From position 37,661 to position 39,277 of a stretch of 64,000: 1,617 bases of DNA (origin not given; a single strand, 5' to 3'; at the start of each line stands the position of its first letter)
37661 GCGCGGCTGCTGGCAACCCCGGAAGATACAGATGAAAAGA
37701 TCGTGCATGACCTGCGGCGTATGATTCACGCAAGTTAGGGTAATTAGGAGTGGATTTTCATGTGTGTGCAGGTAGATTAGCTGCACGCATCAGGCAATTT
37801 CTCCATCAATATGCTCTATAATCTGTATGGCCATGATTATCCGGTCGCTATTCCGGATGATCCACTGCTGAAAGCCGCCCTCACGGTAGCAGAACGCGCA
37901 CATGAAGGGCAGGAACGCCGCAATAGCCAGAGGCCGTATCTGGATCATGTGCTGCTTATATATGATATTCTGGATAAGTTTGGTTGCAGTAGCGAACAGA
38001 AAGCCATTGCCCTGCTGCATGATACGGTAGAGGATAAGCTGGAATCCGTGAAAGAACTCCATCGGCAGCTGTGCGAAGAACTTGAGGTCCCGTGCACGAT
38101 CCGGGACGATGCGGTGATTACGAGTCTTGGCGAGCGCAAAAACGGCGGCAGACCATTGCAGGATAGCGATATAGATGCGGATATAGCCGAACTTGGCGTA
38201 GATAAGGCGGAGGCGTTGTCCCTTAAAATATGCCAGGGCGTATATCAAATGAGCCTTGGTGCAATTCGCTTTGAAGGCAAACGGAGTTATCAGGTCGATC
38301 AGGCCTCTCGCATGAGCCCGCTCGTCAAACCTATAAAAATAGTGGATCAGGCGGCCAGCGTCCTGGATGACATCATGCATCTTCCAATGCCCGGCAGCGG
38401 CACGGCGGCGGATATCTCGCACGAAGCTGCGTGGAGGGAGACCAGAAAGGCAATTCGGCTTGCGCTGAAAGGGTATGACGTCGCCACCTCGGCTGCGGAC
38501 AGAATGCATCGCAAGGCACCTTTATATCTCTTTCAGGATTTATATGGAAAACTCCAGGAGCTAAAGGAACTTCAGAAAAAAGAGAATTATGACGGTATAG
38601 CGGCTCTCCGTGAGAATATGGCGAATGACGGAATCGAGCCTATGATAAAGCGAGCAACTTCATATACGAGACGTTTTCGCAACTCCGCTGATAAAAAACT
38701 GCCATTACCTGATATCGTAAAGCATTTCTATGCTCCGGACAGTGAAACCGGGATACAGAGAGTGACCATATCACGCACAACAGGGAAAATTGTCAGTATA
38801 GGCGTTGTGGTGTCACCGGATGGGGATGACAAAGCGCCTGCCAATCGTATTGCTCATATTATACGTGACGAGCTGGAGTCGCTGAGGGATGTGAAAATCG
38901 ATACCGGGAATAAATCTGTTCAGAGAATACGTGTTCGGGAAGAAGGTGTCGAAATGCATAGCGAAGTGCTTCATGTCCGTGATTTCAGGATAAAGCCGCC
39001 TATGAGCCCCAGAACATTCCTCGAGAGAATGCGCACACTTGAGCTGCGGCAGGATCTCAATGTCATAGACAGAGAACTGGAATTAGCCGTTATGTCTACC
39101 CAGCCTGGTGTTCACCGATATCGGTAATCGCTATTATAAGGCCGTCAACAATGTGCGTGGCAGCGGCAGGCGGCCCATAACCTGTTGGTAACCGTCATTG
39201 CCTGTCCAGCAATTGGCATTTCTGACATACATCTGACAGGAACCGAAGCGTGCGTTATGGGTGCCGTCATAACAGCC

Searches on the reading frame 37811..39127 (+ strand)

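Call 3: search_protein_families(library=pfam, proteins=[window:37811-39127:+], max_evalue=1)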
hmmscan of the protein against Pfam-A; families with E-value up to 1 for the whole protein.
window:37811-39127:+ (438 aa): 1 family
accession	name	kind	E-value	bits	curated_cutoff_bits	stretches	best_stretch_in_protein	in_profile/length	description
PF13328.12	HD_4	-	1.1e-07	32.1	27.2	1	23-87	1-63/156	HD domain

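Call 106: search_protein_families(library=padloc, proteins=[window:37811-39127:+], max_evalue=0.01)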
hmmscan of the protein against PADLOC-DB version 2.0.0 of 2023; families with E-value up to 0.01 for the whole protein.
window:37811-39127:+ (438 aa): 0 families
